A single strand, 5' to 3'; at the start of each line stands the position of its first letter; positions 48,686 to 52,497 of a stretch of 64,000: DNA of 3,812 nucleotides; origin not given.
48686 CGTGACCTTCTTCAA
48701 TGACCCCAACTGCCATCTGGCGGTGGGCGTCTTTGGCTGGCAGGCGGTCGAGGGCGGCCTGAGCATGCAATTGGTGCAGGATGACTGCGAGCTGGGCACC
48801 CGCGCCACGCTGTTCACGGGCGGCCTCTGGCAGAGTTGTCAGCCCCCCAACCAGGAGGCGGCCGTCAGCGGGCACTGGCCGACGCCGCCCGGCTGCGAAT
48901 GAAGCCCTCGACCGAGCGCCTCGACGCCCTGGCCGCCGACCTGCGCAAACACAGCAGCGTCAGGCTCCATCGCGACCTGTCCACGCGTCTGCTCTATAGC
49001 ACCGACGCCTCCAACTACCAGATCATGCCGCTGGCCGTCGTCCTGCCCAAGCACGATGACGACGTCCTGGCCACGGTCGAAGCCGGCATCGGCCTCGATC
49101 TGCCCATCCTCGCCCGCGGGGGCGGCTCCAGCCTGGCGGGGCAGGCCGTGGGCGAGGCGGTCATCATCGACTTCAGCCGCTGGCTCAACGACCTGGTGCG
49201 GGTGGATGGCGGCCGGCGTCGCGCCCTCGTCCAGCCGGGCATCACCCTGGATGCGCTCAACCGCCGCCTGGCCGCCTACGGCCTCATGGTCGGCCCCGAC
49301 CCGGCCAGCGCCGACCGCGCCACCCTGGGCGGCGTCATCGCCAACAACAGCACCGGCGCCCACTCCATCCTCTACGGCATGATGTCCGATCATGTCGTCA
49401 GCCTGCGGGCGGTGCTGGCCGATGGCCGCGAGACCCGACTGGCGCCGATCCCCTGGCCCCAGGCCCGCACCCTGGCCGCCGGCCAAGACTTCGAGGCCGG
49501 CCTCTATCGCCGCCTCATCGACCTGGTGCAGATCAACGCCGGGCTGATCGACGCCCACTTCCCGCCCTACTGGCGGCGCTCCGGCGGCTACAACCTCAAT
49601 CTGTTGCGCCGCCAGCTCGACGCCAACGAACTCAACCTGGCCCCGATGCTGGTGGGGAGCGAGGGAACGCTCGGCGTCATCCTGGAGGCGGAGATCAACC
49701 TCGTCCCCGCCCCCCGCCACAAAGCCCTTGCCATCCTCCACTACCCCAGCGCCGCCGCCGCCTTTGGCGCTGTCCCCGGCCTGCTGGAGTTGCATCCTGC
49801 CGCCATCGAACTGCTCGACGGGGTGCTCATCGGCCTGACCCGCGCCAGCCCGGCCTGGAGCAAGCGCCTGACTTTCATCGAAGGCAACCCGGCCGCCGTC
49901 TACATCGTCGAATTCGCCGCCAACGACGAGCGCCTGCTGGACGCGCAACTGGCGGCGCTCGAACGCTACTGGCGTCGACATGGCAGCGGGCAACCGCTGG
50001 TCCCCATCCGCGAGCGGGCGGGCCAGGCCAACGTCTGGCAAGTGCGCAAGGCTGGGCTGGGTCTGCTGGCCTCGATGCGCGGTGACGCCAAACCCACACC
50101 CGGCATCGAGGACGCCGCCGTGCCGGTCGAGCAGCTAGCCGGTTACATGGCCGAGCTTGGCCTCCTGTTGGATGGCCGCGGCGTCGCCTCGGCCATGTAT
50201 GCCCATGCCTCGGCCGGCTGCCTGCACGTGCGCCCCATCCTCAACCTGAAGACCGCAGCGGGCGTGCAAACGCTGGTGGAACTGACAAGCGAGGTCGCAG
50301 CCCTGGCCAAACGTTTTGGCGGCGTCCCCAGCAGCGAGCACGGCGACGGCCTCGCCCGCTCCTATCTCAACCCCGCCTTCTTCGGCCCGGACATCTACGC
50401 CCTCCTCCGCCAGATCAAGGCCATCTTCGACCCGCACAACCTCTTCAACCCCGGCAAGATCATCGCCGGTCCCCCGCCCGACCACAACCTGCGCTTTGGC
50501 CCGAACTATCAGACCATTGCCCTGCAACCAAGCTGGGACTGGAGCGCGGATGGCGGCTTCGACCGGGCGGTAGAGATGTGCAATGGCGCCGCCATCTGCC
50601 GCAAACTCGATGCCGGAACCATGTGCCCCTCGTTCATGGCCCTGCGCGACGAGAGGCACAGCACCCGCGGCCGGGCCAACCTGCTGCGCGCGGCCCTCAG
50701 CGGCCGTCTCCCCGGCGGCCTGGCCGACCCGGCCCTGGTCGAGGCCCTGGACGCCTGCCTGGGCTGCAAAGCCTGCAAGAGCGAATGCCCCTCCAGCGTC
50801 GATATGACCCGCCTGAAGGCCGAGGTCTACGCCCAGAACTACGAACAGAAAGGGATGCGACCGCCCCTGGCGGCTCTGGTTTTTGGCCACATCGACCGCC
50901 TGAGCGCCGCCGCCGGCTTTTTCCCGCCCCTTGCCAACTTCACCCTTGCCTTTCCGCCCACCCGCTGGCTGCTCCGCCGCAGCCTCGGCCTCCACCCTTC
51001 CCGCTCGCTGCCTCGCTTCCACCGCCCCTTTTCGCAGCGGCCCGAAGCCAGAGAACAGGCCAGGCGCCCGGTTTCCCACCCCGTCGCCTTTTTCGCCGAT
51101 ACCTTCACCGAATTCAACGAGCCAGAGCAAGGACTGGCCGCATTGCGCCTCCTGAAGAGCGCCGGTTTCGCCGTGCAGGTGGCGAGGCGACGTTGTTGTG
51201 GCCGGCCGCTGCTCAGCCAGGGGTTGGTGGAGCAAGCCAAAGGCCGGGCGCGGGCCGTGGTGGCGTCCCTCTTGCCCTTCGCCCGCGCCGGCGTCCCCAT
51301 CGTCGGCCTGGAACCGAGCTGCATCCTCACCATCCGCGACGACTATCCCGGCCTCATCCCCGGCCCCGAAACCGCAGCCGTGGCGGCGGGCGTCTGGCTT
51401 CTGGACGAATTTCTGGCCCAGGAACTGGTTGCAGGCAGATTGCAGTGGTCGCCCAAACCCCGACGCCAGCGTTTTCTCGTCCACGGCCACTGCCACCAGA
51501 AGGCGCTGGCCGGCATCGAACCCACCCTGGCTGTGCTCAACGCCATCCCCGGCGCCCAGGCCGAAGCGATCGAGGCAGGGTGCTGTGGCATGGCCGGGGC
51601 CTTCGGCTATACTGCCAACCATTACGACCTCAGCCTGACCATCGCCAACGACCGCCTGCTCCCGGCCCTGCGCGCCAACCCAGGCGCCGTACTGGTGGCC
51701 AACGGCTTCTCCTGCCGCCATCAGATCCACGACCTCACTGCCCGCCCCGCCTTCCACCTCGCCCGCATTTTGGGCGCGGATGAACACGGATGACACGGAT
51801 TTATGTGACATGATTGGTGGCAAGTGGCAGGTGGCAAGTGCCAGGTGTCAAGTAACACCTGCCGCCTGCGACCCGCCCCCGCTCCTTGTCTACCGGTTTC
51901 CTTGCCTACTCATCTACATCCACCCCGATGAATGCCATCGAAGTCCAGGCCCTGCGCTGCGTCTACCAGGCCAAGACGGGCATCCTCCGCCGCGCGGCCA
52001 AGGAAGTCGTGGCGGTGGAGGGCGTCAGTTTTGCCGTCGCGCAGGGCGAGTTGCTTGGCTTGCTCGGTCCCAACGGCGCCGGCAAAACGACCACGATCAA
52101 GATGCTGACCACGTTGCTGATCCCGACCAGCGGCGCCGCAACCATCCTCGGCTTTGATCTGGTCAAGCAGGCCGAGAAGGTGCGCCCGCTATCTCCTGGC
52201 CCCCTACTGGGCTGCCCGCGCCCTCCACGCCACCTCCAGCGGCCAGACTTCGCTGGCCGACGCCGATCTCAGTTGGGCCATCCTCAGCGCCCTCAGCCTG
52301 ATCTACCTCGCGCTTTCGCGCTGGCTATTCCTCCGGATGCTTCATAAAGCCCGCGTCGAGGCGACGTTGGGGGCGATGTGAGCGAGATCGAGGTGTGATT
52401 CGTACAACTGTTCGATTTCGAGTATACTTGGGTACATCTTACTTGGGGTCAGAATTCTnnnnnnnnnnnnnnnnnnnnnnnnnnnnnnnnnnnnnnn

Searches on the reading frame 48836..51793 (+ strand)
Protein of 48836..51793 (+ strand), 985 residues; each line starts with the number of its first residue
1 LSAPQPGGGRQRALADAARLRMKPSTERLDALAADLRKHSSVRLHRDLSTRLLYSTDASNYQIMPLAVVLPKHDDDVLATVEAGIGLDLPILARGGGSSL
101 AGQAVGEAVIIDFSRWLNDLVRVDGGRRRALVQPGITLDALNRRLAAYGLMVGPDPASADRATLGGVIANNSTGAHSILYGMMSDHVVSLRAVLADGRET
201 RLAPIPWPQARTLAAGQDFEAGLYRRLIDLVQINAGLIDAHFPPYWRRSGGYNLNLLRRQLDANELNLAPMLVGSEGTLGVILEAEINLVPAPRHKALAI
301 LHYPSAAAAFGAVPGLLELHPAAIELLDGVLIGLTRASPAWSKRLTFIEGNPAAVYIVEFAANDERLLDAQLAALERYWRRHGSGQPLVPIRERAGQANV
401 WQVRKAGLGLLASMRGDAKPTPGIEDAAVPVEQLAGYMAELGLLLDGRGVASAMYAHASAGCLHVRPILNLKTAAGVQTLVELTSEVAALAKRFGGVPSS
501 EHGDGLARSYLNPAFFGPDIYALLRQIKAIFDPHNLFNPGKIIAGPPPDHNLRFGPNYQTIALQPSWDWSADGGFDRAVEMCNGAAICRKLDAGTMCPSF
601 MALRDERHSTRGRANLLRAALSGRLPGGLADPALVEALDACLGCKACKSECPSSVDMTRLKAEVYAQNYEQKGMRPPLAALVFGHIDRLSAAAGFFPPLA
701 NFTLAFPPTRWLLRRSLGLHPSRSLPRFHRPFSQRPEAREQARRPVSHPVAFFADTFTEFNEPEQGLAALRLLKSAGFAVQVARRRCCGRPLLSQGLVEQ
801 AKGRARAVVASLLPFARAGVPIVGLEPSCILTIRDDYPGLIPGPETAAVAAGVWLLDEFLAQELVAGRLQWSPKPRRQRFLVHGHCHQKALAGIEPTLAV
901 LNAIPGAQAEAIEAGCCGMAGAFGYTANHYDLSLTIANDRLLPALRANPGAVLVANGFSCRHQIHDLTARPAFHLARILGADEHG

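Call 55: search_protein_families(library=pfam, proteins=[window:48836-51793:+], max_evalue=0.0001)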
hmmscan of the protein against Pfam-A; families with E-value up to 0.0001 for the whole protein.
window:48836-51793:+ (985 aa): 5 families
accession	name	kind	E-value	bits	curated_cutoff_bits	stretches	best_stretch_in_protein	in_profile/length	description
PF02913.24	FAD-oxidase_C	-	4.9e-46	157.9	21.2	1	293-542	2-248/248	FAD linked oxidases, C-terminal domain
PF01565.28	FAD_binding_4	-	1.8e-37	128.6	26.4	1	65-202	1-138/139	FAD binding domain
PF13534.11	Fer4_17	-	6.1e-07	30.3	22.2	1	582-656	2-61/61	4Fe-4S dicluster domain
PF13183.11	Fer4_8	-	6.9e-07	30.2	27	1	579-655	2-68/68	4Fe-4S dicluster domain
PF02754.22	CCG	-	9.7e-05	22.8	20.6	0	759-833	11-84/85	Cysteine-rich domain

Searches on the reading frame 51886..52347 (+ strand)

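Call 3: search_protein_families(library=pfam, proteins=[window:51886-52347:+], max_evalue=0.01)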
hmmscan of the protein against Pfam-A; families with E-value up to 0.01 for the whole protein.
window:51886-52347:+ (153 aa): 2 families
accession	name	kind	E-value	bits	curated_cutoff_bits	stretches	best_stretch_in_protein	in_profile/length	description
PF00005.33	ABC_tran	-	2.5e-12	48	25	1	45-95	2-52/137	ABC transporter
PF13555.12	AAA_29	-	0.0026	17.9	27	1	56-82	24-50/61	P-loop containing region of AAA domain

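Call 6: search_protein_families(library=ncbifam, proteins=[window:51886-52347:+], max_evalue=0.01)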
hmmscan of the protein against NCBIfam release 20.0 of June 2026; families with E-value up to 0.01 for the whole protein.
window:51886-52347:+ (153 aa): 159 families (the best 25 are shown)
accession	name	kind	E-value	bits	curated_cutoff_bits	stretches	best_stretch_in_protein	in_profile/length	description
TIGR01188.1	drrA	subfamily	1.5e-25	90.1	312.45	1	40-100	5-65/302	daunorubicin resistance ABC transporter, ATP-binding protein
NF033858.1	ABC2_perm_RbbA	equivalog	5e-16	57.8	1050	1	34-95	272-333/909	ribosome-associated ATPase/putative transporter RbbA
TIGR03522.1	GldA_ABC_ATP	equivalog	6.9e-16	58.6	402.6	1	42-101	16-75/301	gliding motility-associated ABC transporter ATP-binding subunit GldA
NF010060.0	PRK13537.1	equivalog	5.8e-14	51.7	521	1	35-100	22-87/314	nodulation factor ABC transporter ATP-binding protein NodI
NF010059.0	PRK13536.1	equivalog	3.1e-13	49.2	549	1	35-100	50-115/342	nodulation factor ABC transporter ATP-binding protein NodI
TIGR04406.1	LPS_export_lptB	equivalog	5e-13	48.9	240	1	38-96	11-69/239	LPS export ABC transporter ATP-binding protein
TIGR03864.1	PQQ_ABC_ATP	hypoth_equivalog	5.9e-13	48.8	302.25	1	40-98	13-71/236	ABC transporter, ATP-binding subunit, PQQ-dependent alcohol dehydrogenase system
TIGR04521.1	ECF_ATPase_2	equivalog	6.1e-12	45.2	330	1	18-98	1-75/279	energy-coupling factor transporter ATPase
TIGR03740.1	galliderm_ABC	subfamily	7.4e-12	45.4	309.75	1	35-91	7-63/223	lantibiotic protection ABC transporter ATP-binding subunit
NF008453.0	PRK11308.1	subfamily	8.8e-12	44.9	408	1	16-98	11-92/334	dipeptide ABC transporter ATP-binding protein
TIGR01288.1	nodI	equivalog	1.4e-11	43.9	424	1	38-98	14-74/303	nodulation factor ABC transporter ATP-binding protein NodI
NF010068.0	PRK13548.1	equivalog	1.7e-11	43.7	261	1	42-94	19-71/261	heme ABC transporter ATP-binding protein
NF040933.2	ABC_arch_GlcV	equivalog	2.1e-11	43.3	450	1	32-99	10-76/357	glucose ABC transporter ATP-binding protein GlcV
TIGR04520.1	ECF_ATPase_1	equivalog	1.4e-10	41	315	1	29-96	12-70/269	energy-coupling factor transporter ATPase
TIGR01186.1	proV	subfamily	1.4e-10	40.9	326.6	1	41-97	6-62/363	betaine/proline/choline family ABC transporter ATP-binding protein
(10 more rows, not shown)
